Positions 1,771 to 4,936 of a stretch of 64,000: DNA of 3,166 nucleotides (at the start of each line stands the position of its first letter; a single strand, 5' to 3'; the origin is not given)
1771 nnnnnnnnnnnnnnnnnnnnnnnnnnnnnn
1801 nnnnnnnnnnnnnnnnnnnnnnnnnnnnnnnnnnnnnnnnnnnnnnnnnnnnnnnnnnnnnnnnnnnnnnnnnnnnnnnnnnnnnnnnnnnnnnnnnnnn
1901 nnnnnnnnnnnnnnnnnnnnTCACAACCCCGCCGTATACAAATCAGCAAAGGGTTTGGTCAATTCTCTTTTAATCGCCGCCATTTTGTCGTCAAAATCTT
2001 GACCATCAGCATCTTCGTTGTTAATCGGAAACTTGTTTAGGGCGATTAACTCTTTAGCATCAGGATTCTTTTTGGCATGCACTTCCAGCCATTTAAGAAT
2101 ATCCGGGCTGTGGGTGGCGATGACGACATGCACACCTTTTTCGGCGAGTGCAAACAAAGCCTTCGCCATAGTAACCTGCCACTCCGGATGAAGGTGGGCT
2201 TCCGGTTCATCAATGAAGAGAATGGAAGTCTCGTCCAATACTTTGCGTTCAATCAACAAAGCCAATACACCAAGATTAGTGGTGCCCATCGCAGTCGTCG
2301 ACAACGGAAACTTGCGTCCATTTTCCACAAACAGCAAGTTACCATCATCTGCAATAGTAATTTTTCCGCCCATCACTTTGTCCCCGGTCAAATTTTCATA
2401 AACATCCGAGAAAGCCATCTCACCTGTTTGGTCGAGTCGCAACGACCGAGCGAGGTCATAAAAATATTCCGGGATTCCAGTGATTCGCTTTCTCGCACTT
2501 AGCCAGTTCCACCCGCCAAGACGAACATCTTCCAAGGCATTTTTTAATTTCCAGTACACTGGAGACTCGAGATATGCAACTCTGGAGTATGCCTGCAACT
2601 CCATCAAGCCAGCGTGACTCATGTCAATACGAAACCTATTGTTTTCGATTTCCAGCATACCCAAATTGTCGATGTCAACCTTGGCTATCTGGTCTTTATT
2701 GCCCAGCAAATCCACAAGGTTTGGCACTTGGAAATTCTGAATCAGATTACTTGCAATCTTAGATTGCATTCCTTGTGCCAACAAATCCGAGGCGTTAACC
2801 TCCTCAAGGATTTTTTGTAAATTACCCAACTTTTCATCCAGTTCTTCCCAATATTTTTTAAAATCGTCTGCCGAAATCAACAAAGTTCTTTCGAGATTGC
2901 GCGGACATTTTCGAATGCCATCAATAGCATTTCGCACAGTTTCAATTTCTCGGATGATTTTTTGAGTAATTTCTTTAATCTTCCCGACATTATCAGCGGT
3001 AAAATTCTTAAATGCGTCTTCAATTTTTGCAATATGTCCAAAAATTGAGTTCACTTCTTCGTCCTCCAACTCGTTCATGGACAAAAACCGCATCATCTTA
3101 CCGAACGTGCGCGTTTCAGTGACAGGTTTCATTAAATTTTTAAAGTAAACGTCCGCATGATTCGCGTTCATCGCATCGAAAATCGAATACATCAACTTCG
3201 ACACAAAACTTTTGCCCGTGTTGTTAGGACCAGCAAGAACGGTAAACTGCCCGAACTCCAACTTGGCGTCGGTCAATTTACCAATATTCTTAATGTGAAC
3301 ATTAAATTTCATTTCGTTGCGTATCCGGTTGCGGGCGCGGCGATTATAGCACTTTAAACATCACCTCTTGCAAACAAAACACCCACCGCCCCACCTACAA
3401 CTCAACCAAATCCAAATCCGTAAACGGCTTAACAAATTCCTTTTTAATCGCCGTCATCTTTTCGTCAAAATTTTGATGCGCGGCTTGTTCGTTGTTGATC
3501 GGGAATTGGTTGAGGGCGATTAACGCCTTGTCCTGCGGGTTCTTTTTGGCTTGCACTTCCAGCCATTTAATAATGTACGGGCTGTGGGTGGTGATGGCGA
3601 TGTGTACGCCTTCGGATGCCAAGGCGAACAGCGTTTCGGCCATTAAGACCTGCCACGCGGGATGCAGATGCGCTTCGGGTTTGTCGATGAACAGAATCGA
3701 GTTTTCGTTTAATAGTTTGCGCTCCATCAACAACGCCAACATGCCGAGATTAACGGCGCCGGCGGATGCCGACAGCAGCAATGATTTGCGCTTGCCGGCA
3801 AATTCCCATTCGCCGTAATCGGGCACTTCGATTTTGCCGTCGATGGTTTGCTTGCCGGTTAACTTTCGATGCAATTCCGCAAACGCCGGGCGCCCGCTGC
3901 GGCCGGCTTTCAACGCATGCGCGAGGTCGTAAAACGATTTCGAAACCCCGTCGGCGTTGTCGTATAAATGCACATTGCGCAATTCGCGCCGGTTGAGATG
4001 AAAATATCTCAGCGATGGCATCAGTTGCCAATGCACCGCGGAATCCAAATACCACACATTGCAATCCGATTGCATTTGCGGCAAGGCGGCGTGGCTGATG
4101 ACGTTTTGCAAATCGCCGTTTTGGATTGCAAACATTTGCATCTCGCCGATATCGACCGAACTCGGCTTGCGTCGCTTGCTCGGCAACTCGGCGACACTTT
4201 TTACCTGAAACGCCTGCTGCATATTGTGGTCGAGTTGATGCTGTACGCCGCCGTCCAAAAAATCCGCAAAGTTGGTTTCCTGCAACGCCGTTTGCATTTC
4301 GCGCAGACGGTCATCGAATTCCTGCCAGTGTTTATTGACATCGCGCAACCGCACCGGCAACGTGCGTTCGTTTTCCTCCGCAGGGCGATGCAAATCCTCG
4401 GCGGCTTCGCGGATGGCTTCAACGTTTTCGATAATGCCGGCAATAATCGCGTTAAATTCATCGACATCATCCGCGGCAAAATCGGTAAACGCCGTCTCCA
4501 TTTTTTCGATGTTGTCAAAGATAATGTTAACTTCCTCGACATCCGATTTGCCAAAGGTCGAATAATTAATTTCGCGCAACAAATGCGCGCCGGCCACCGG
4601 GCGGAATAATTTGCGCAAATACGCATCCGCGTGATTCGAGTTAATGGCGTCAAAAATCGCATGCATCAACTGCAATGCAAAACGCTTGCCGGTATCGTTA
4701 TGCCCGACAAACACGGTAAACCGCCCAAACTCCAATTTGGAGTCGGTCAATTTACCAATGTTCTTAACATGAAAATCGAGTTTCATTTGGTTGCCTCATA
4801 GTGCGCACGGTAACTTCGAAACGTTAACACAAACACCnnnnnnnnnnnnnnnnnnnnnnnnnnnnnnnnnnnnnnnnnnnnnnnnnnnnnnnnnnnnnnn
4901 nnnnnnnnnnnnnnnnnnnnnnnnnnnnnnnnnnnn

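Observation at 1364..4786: Twin ABC/AAA15-type ATPases (one intact, one degenerate) plus a coupled 186-aa partner between ilvI and ffh: candidate undescribed defence-like cassette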

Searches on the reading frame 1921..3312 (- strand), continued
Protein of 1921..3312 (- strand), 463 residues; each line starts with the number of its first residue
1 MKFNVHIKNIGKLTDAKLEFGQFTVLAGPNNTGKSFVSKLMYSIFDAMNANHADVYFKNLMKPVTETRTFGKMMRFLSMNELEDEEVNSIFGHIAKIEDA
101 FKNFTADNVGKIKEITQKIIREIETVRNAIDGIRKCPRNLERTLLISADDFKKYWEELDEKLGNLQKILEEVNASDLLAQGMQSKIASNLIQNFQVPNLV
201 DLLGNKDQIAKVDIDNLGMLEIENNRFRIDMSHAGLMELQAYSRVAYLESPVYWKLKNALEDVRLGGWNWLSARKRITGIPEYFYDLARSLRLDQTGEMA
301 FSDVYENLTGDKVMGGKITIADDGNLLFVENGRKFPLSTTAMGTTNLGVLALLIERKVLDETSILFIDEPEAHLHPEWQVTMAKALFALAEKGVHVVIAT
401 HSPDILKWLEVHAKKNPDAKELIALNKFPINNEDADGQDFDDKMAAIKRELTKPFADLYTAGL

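Call 85: predict_structure(alignment_id=A6)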
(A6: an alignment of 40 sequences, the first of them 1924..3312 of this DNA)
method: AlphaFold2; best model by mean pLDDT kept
length: 463 residues; sequences in the alignment: 40
mean_pLDDT: 81.6   pTM: 0.83
mean pLDDT of the five models: 81.6, 80.4, 79.8, 77.5, 75.8
residues with pLDDT >= 90: 146; 70-90: 231; 50-70: 73; < 50: 13
segments of 3 or more residues with pLDDT < 50: 263-275
pLDDT, mean of each block of 10 residues (from residue 1): 88 87 91 89 91 89 74 61 69 86 75 89 91 64 60 82 92 86 91 88 89 90 86 81 82 63 40 49 80 76 93 86 79 74 79 90 92 87 95 95 93 92 88 68 88 79 73
secondary structure, 60 per line:
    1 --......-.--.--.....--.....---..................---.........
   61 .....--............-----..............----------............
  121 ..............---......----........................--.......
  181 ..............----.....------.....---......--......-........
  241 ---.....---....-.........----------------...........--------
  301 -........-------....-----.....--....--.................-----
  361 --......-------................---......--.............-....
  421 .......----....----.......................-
elements in order: E3-8 E16-20 E23-27 H31-48 H52-65 H68-79 H85-98 H109-134 H138-143 H148-171 H174-194 H199-202 E210-214 E218-223 E226-231 H233-240 E244-248 H252-255 H257-265 H282-292 H302-309 E317-320 E326-330 E333-336 H339-355 E363-368 H376-391 E395-400 H403-415 H417-422 E423-427 H432-435 H440-462

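Call 87: fold_search(model_id=the predicted structure, library=pdb)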
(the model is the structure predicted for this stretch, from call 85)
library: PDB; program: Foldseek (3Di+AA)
matches with E <= 10: 1256; with E <= 0.001: 98
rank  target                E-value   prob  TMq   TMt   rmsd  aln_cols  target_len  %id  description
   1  8eea_B                2.5e-06  1.00  0.36  0.44  14.1       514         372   10  Structure of E.coli Septu (PtuAB) complex (released 2023-12-27)
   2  9vhe_C                3.7e-06  1.00  0.36  0.47  10.3       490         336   12  cryoEM structure of retron-Eco7 complex (released 2025-12-31)
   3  8eea_A                7.3e-06  1.00  0.37  0.44  14.7       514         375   10  Structure of E.coli Septu (PtuAB) complex (released 2023-12-27)
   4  9n69_D                8.1e-06  1.00  0.35  0.37  11.9       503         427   12  Structure of the retron IA complex with HNH nuclease in the "down" orientation (released 2025-04-23)
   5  9e91_A                8.5e-06  1.00  0.33  0.38   9.1       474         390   12  Ec83 Retron PtuA Dimer bound to ATP (released 2025-07-02)
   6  8sux_C                1.4e-05  1.00  0.36  0.43  17.2       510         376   13  Structure of E. coli PtuA hexamer (released 2024-01-10)
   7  9n6c_D                1.4e-05  1.00  0.30  0.32  15.9       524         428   12  Structure of the Retron IA Complex without the HNH Nuclease (released 2025-04-23)
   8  9n69_C                1.5e-05  1.00  0.33  0.34  21.4       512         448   14  Structure of the retron IA complex with HNH nuclease in the "down" orientation (released 2025-04-23)
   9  9l7p_C                1.7e-05  1.00  0.36  0.41  10.7       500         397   12  Cryo-EM structure of retron Ec78 system complex (released 2025-12-10)
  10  9lpa_B                1.8e-05  1.00  0.29  0.19  20.3       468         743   16  The cryo-EM structure of retron Eco8 in an active state (released 2025-11-19)
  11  9nnb_F                2.5e-05  1.00  0.23  0.21  14.7       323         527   13  Cryo-EM structure of the Retron Ec78 complex, PtuA:PtuB:RT (4:2:1) (released 2025-10-08)
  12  9lp9_B                2.5e-05  1.00  0.27  0.18  19.9       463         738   15  The cryo-EM structure of retron Eco8 in a standby state (released 2025-11-19)
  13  8eea_C                2.9e-05  1.00  0.34  0.35  13.4       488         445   10  Structure of E.coli Septu (PtuAB) complex (released 2023-12-27)
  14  8sux_F                3.1e-05  1.00  0.34  0.42  13.8       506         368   11  Structure of E. coli PtuA hexamer (released 2024-01-10)
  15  9n6c_A                3.1e-05  1.00  0.36  0.39  13.7       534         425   12  Structure of the Retron IA Complex without the HNH Nuclease (released 2025-04-23)
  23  9vhe_D                5.9e-05  1.00  0.29  0.31   9.0       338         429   16  cryoEM structure of retron-Eco7 complex (released 2025-12-31)
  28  9n69_A                8.7e-05  1.00  0.34  0.31  15.8       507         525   13  Structure of the retron IA complex with HNH nuclease in the "down" orientation (released 2025-04-23)
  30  9e91_B                1.1e-04  1.00  0.28  0.32   8.6       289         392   16  Ec83 Retron PtuA Dimer bound to ATP (released 2025-07-02)
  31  9n69_B                1.1e-04  1.00  0.26  0.24  23.1       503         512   14  Structure of the retron IA complex with HNH nuclease in the "down" orientation (released 2025-04-23)
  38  9vhe_E                1.6e-04  1.00  0.35  0.36  11.7       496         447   11  cryoEM structure of retron-Eco7 complex (released 2025-12-31)
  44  8sux_D                2.2e-04  1.00  0.24  0.30  12.9       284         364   13  Structure of E. coli PtuA hexamer (released 2024-01-10)
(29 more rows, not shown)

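Call 88: search_protein_families(library=pfam, proteins=[L019:6963-7556:+, L017:3458-3991:+], max_evalue=1)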
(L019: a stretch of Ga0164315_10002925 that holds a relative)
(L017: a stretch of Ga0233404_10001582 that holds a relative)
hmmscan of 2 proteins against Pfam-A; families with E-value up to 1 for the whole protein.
L019:6963-7556:+ (198 aa): 0 families

L017:3458-3991:+ (178 aa): 0 families

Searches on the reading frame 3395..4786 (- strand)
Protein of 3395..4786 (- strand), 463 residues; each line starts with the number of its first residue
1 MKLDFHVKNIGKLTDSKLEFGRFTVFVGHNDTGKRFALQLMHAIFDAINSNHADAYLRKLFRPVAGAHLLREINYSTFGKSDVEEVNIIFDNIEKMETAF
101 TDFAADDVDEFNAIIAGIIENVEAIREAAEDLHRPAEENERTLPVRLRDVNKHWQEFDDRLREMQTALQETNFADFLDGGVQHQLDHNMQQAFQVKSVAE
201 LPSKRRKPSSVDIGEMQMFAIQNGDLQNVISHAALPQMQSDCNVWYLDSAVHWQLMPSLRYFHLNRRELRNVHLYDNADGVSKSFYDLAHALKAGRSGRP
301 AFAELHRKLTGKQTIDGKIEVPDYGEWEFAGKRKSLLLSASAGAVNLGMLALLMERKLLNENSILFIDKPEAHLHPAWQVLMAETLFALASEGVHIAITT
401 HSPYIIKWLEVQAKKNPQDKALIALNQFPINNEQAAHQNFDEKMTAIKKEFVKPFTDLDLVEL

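Call 3: search_protein_families(library=pfam, proteins=[window:3395-4786:-], max_evalue=1)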
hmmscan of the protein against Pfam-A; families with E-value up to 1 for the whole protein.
window:3395-4786:- (463 aa): 5 families
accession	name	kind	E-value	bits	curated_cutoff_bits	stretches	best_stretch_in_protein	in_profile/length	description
PF13175.12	AAA_15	-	3.4e-19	70.1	32.1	2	356-406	320-374/374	AAA ATPase domain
PF13304.12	AAA_21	-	2.4e-09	38.1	27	1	341-406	239-303/304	AAA domain, putative AbiEii toxin, Type IV TA system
PF13514.12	AAA_27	-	0.011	15.7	22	1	5-57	6-62/206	AAA domain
PF00435.27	Spectrin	-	0.021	15.8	29.9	1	108-170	43-105/105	Spectrin repeat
PF17107.11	SesA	-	0.11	13.1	26.3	1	115-174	1-55/122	N-terminal domain on NACHT_NTPase and P-loop NTPases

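Call 4: search_protein_families(library=padloc, proteins=[window:3395-4786:-], max_evalue=1)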
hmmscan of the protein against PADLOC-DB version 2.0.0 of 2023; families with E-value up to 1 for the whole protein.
window:3395-4786:- (463 aa): 129 families (the best 25 are shown)
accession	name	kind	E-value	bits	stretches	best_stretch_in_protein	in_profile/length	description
PDLC04214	HEC-02A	-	1.2e-28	98.4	2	276-444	149-316/338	-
PDLC03878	NsnB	-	7.5e-22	76.5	2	350-441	225-310/345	-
PDLC04213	HEC-02A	-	1.2e-21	75.7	2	285-444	153-310/337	-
PDLC02979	AriA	-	2.2e-20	71.8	2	345-406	305-373/373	-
PDLC04033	PD-T4-4_A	-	2.7e-20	71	2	315-410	277-374/460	-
PDLC04032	PD-T4-4_A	-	3.5e-19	67.1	2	331-409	316-394/474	-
PDLC04664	PDC-M47A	-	1.9e-17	61.3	2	314-411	272-371/461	-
PDLC04146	HEC-02B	-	1e-15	55.7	2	312-419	187-296/344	-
PDLC00266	PtuA1|PtuA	-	1.9e-12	45.2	2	334-407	306-381/483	AAA ATPase domain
PDLC04710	PDC-M56A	-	2.8e-12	44.4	2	4-47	3-46/382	-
PDLC02980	AriA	-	3.9e-12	44.7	1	24-406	2-303/304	-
PDLC02358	Old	-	6.7e-12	43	2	360-408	283-331/578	Old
PDLC00265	PtuA1|PtuA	-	9.1e-12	42.8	1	357-410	321-376/479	AAA ATPase domain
PDLC00309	PtuA1|PtuA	-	2.1e-11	41.5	2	353-409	260-315/413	AAA ATPase domain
PDLC00285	PtuA1|PtuA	-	2.4e-11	41.5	1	339-409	262-333/432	AAA ATPase domain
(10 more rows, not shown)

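Call 5: search_protein_families(library=ncbifam, proteins=[window:3395-4786:-], max_evalue=1)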
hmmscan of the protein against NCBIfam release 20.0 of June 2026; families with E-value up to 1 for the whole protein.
window:3395-4786:- (463 aa): 15 families
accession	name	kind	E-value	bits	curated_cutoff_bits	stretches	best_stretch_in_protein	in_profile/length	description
NF041760.1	PtuA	equivalog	4e-07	29.3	500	1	358-407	373-421/524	retron Ec78 anti-phage system effector ATPase PtuA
TIGR04435.1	restrict_AAA_1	hypoth_equivalog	7.2e-07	28.3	300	1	360-406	417-470/568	restriction system-associated AAA family ATPase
NF038234.1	retron_eff_Eco8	equivalog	8.9e-06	24.6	250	1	350-411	263-330/679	retron Eco8 family effector endonuclease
NF047739.1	antiphage_MADS3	equivalog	9.5e-06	25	420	2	346-411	321-384/427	methylation-associated defense system AAA family ATPase MAD3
NF010060.0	PRK13537.1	equivalog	0.00029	19.8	521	1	347-401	149-204/314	nodulation factor ABC transporter ATP-binding protein NodI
TIGR03608.1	L_ocin_972_ABC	subfamily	0.0018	17.8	254.85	1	355-407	146-198/206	putative bacteriocin export ABC transporter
NF010059.0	PRK13536.1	equivalog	0.0021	16.9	549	1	351-401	182-232/342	nodulation factor ABC transporter ATP-binding protein NodI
TIGR01166.1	cbiO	subfamily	0.0063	16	211.8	1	362-401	146-185/190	cobalt ABC transporter, ATP-binding protein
TIGR01288.1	nodI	equivalog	0.018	14.1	424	1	352-401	144-193/303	nodulation factor ABC transporter ATP-binding protein NodI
TIGR02857.1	CydD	equivalog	0.018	14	435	1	355-410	470-524/529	thiol reductant ABC exporter subunit CydD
TIGR02868.1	CydC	equivalog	0.027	13.1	329.05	1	352-401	480-529/530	thiol reductant ABC exporter subunit CydC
NF040873.1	AztA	equivalog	0.067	12.8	220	0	353-403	129-179/191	zinc ABC transporter ATP-binding protein AztA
NF010860.0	PRK14267.1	equivalog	0.077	12.6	412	1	351-403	157-208/253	phosphate ABC transporter ATP-binding protein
NF003034.1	PRK03918.1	equivalog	0.086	10.8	700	1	73-176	485-587/878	DNA double-strand break repair ATPase Rad50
TIGR02673.1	FtsE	equivalog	0.19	11.4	264.85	0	355-407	149-201/214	cell division ATP-binding protein FtsE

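Call 40: find_homologous_proteins(query=window:3395-4786:-, max_evalue=1e-30)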
Query window:3395-4786:- (463 aa): 187 proteins with E <= 1e-30 among 8000 candidates; the best 120 are listed.
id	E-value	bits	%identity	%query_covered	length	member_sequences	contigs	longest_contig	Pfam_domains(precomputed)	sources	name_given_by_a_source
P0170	0.0e+0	1037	99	100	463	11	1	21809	PF13175.13,PF13304.13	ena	-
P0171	3.7e-122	427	45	99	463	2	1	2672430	PF13175.13,PF13304.13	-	-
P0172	3.4e-110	387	43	99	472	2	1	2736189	PF13175.13,PF13304.13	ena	-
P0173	1.8e-97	345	41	99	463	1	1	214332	PF13175.13,PF13304.13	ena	-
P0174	6.2e-96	340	38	99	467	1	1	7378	PF13175.13,PF13304.13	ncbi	-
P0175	1.1e-95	339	39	99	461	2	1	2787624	PF13175.13,PF13304.13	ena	-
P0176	3.0e-95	338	40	99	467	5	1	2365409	PF13175.13,PF13304.13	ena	-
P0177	1.2e-94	336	39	99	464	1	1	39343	PF13175.13,PF13304.13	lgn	-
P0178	1.4e-94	336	37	99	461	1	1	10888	PF13175.13,PF13304.13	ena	-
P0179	1.1e-93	333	39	99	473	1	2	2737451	PF13175.13,PF13304.13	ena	-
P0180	7.9e-93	330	40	99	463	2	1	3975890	PF13175.13,PF13304.13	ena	-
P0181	3.4e-92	328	39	99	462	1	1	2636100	PF13175.13,PF13304.13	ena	-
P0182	6.6e-92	327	40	99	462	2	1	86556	PF13175.13,PF13304.13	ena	-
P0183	1.3e-91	326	37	99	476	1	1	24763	PF13175.13,PF13304.13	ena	-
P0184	2.9e-91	325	37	98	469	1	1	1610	PF13175.13,PF13304.13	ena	-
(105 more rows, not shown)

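Call 69: list_cluster_members(proteins=[P0170])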
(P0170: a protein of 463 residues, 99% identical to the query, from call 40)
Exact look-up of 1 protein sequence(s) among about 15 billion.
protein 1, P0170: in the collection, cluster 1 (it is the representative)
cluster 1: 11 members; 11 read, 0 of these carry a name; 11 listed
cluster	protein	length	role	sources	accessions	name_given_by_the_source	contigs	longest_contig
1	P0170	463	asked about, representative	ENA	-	-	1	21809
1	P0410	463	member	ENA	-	-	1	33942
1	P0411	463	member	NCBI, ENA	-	-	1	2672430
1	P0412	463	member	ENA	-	-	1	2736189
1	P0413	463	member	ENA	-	-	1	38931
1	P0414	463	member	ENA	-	-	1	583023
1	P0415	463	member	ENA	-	-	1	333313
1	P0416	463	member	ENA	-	-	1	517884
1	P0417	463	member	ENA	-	-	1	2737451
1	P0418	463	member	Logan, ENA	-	-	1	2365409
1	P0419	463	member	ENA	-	-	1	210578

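Call 70: find_encoding_contigs(protein=P0179, flank=7000, max_places=4)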
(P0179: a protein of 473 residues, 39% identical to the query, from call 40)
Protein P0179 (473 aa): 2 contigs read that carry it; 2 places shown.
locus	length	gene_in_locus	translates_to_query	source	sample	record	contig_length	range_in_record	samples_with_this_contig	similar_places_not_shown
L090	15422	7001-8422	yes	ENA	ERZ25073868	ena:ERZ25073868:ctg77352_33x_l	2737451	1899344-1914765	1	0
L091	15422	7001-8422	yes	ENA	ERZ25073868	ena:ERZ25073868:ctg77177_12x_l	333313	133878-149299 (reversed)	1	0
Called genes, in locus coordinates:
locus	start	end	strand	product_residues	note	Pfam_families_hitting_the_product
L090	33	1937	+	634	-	PF00270:DEAD (weak), PF13307:Helicase_C_2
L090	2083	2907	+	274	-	PF00814:TsaD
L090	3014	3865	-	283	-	PF01578:Cytochrom_C_asm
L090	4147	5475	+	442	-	PF02881:SRP54_N, PF25199:nSTAND_NTPase5 (weak), PF06414:Zeta_toxin, PF13401:AAA_22 (weak), PF00448:SRP54, PF01656:CbiA (weak), PF02978:SRP_SPB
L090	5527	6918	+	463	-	PF13304:AAA_21, PF13175:AAA_15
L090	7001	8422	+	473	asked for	PF13175:AAA_15, PF13304:AAA_21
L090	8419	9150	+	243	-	-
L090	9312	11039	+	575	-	PF02776:TPP_enzyme_N, PF00205:TPP_enzyme_M, PF02775:TPP_enzyme_C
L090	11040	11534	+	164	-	PF01842:ACT, PF22629:ACT_AHAS_ss, PF13710:ACT_5, PF10369:ALS_ss_C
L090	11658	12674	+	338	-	PF02826:2-Hacid_dh_C, PF03446:NAD_binding_2 (weak), PF03807:F420_oxidored, PF07991:KARI_N, PF01450:KARI_C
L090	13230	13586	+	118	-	-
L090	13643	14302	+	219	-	PF02666:PS_Dcarbxylase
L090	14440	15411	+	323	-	PF01066:CDP-OH_P_transf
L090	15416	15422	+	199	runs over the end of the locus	PF01936:NYN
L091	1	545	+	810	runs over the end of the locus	PF01555:N6_N4_Mtase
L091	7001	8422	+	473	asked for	PF13175:AAA_15, PF13304:AAA_21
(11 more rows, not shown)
